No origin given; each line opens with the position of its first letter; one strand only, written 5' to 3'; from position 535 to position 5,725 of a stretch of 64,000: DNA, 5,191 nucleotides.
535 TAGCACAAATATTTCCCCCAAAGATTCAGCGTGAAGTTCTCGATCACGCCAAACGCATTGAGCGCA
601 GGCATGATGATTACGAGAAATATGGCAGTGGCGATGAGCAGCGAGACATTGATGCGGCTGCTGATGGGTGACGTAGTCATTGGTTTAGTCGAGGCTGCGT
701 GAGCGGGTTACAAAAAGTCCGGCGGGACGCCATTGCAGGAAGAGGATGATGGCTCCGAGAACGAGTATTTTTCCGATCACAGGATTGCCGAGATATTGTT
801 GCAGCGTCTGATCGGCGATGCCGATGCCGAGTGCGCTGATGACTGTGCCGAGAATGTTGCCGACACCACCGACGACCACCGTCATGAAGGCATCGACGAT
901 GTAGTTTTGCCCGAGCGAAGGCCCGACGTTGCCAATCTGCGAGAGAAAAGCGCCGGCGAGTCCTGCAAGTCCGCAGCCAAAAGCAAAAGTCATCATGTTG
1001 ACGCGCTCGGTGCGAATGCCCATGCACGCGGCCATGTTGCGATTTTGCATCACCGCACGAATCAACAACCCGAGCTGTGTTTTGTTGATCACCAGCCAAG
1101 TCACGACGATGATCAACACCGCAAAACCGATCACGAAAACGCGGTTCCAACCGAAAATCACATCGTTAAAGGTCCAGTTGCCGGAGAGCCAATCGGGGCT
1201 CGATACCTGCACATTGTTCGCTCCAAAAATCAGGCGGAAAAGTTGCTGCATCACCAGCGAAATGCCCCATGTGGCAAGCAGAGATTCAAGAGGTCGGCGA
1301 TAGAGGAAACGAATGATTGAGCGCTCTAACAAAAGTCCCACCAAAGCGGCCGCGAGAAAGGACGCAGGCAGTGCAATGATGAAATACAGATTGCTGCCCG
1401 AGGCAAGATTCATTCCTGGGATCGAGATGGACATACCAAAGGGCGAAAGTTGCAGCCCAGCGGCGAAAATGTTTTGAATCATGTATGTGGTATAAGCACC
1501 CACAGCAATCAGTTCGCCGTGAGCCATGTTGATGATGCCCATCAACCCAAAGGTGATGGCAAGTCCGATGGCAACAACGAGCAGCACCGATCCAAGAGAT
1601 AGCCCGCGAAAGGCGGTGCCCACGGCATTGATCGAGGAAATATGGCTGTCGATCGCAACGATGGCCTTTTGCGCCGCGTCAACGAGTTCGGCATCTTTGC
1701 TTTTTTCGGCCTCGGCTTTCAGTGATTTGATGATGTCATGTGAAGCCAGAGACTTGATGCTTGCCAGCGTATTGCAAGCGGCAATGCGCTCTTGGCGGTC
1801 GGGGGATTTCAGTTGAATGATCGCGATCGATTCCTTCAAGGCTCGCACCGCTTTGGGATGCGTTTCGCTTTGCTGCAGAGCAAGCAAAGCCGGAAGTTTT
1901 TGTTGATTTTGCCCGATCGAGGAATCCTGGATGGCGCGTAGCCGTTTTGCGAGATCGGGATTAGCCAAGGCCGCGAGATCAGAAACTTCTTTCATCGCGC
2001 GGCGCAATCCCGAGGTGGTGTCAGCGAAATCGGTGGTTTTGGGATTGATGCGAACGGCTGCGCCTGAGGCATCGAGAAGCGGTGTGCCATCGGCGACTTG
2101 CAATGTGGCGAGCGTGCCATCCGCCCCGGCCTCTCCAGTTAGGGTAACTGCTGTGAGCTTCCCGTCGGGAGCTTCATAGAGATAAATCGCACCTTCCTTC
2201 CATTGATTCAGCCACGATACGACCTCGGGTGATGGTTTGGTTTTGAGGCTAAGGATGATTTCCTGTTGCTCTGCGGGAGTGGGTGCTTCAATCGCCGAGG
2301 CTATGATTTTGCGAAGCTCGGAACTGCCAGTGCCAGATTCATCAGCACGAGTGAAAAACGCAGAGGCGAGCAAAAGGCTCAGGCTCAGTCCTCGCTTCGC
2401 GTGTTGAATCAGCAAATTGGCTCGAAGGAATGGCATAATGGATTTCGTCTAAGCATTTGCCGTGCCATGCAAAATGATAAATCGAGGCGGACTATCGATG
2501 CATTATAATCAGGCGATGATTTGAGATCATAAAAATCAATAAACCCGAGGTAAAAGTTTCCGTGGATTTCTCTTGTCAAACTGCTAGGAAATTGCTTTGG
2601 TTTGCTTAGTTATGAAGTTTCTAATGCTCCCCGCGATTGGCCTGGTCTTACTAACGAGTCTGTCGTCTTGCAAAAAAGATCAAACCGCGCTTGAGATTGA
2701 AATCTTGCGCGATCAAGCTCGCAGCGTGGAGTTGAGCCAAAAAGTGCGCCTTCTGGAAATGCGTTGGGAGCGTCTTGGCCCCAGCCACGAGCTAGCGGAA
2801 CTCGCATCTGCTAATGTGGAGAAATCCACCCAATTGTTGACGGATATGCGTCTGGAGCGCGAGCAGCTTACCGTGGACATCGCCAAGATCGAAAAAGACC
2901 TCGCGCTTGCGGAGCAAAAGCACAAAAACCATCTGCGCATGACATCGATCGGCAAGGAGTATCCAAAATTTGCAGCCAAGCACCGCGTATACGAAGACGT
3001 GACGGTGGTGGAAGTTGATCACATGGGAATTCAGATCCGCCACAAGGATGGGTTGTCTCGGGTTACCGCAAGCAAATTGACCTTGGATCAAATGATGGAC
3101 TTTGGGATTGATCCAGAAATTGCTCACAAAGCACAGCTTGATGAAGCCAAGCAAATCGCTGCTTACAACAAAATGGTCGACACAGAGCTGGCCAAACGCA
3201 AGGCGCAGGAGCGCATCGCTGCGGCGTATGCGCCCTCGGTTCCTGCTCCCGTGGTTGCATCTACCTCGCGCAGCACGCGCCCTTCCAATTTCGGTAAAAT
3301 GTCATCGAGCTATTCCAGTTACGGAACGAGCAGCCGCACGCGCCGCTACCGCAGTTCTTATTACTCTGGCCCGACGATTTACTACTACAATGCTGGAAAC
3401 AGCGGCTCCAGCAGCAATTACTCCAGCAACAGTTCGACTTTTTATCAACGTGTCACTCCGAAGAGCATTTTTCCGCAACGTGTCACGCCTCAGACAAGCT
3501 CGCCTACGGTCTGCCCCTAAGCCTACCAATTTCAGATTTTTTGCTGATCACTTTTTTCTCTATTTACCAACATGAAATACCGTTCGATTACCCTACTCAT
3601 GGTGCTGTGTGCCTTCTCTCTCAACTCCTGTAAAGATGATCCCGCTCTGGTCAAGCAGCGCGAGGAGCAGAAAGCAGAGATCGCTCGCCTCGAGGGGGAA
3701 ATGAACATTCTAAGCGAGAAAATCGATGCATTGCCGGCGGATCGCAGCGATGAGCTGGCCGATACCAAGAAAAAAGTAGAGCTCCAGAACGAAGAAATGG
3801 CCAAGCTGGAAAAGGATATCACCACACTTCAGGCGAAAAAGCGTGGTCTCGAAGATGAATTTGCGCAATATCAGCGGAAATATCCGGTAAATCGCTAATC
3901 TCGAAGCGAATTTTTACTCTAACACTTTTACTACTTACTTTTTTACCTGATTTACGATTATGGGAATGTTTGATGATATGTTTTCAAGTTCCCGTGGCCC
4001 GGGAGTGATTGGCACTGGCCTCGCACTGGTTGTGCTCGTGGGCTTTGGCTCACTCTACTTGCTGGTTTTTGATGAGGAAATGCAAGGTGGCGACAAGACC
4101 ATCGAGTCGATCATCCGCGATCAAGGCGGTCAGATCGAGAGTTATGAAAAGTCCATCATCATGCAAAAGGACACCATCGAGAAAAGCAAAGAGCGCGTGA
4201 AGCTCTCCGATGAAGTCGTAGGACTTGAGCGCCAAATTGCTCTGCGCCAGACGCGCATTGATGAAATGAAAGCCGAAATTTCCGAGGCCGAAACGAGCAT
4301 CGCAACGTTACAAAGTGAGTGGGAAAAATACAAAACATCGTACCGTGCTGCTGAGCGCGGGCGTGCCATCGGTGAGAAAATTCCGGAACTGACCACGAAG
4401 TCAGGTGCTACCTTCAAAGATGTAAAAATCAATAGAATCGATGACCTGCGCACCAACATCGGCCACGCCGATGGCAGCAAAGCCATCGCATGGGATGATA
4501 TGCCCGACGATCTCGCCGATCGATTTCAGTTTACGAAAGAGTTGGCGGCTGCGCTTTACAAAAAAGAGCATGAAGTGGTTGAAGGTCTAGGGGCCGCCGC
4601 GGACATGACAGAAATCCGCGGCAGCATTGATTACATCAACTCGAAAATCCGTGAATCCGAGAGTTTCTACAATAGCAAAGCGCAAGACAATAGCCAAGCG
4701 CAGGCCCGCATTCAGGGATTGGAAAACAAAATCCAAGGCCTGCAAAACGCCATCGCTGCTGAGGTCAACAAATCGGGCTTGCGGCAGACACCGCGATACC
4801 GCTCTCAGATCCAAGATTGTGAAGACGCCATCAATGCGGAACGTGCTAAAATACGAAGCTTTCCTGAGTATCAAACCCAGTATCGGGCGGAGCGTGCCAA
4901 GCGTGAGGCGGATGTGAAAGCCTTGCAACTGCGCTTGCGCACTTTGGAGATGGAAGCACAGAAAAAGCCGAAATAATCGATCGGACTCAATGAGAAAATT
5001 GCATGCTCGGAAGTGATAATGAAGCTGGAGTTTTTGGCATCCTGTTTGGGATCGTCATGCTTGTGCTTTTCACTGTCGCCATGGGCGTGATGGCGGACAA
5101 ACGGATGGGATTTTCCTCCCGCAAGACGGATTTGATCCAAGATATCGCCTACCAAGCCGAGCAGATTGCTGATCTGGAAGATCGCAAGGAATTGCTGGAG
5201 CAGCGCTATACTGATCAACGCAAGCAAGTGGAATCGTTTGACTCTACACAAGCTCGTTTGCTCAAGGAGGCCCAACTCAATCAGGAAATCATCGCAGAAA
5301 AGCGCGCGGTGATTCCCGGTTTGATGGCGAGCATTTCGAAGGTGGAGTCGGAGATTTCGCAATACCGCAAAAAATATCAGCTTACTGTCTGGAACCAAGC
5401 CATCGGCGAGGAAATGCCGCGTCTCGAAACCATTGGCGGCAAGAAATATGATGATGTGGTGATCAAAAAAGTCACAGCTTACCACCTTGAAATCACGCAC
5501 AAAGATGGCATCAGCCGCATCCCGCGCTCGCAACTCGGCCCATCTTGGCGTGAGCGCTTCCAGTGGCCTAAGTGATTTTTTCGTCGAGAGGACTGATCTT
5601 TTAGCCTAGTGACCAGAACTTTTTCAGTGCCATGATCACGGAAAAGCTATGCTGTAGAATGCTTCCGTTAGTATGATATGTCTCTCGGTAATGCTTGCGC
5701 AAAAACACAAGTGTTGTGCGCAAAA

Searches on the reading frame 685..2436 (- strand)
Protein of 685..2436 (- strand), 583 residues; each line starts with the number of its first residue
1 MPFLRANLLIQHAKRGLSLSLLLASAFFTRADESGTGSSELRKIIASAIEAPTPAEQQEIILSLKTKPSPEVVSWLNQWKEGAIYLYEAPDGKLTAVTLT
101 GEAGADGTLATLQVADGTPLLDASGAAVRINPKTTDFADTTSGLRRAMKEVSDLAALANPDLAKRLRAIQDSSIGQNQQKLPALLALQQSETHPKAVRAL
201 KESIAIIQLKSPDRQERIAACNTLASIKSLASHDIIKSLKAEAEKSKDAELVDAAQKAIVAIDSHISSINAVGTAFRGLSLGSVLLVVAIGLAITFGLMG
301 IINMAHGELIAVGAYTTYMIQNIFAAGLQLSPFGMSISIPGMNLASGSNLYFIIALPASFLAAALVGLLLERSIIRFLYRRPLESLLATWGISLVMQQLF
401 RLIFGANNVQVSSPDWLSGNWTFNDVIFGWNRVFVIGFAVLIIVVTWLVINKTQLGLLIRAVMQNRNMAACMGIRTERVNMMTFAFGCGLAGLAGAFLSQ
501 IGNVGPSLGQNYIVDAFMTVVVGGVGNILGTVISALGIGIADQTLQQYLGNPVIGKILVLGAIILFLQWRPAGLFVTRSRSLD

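Call 6: search_protein_families(library=pfam, proteins=[window:685-2436:-], max_evalue=0.01)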
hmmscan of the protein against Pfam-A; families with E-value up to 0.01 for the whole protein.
window:685-2436:- (583 aa): 1 family
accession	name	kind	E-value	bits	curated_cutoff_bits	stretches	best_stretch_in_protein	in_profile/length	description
PF02653.21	BPD_transp_2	-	3.1e-46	158.1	26.8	1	276-566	3-267/269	Branched-chain amino acid transport system / permease component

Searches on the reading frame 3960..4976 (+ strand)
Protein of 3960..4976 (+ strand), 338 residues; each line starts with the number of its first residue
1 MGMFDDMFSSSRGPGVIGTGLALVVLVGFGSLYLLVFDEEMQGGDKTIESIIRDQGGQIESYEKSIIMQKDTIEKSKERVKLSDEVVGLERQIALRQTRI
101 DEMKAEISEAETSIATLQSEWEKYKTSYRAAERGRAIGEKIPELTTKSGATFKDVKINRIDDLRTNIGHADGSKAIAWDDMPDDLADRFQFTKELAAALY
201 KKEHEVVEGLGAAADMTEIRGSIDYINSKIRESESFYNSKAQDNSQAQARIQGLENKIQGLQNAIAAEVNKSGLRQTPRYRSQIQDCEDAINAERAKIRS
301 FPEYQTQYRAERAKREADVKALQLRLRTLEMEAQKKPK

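Call 6: search_protein_families(library=pfam, proteins=[window:3960-4976:+], max_evalue=0.01)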
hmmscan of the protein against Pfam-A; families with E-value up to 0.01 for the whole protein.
window:3960-4976:+ (338 aa): 4 families
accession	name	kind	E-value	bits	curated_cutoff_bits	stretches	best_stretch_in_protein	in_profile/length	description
PF06810.17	Phage_scaffold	-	0.0015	18.9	35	1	50-161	4-119/170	Phage capsid assembly scaffolding protein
PF06825.17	HSBP1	-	0.004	17.4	28.6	0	98-119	27-48/51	Heat shock factor binding protein 1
PF08647.16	BRE1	-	0.0061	17.1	27.9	1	82-133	1-52/95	BRE1 E3 ubiquitin ligase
PF02203.21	TarH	-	0.0079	16.6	25.2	1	79-136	58-116/177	Tar ligand binding domain homologue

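Call 57: search_protein_families(library=ncbifam, proteins=[window:3960-4976:+], max_evalue=0.01)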
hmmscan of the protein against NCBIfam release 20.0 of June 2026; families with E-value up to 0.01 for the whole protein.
window:3960-4976:+ (338 aa): 6 families
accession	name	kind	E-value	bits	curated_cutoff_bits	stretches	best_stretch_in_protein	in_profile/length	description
NF045487.1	ASRP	equivalog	6.1e-07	28.4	300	1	52-208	326-478/593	archaea-specific SMC-related protein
TIGR02168.1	SMC_prok_B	equivalog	9.2e-07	27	567.35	1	49-298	720-983/1181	chromosome segregation protein SMC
TIGR02169.1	SMC_prok_A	equivalog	3.9e-05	21.5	729.4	1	159-336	739-916/1165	chromosome segregation protein SMC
TIGR04320.1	Surf_Exclu_PgrA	domain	0.0019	17.6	70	0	61-156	234-328/360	SEC10/PgrA surface exclusion domain-containing protein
NF008975.0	PRK12323.1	equivalog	0.0046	15.7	875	1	165-317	486-645/709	DNA polymerase III subunit gamma/tau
TIGR04523.1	Mplasa_alph_rch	subfamily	0.0051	14.8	270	0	50-127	475-553/745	helix-rich protein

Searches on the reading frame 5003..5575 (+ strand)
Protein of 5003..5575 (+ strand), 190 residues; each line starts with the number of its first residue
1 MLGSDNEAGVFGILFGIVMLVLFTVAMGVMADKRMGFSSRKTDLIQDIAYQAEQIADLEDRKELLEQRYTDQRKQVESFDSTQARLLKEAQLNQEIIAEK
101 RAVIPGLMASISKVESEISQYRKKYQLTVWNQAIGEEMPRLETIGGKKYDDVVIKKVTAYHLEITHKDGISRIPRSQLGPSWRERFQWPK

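Call 6: search_protein_families(library=pfam, proteins=[window:5003-5575:+], max_evalue=0.01)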
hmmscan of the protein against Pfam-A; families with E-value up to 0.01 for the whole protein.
window:5003-5575:+ (190 aa): 2 families
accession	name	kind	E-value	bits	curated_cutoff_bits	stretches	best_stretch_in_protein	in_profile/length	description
PF21814.2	DUF6883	-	0.0025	18.5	27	0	78-144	38-106/110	Domain of unknown function (DUF6883)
PF02050.21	FliJ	-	0.0043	17.7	28.4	1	28-95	41-108/123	Flagellar FliJ protein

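Call 57: search_protein_families(library=ncbifam, proteins=[window:5003-5575:+], max_evalue=0.01)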
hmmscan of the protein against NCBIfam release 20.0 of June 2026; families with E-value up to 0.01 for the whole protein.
window:5003-5575:+ (190 aa): 3 families
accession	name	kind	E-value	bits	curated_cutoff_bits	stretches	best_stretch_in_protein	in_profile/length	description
TIGR02168.1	SMC_prok_B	equivalog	0.0032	15.2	567.35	1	39-125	721-807/1181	chromosome segregation protein SMC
NF045487.1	ASRP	equivalog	0.0049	15.5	300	1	42-124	365-444/593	archaea-specific SMC-related protein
NF050014.1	HpsJ_like_B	equivalog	0.0066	16.2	260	1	9-124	87-201/254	hormogonium polysaccharide biosynthesis protein HpsJ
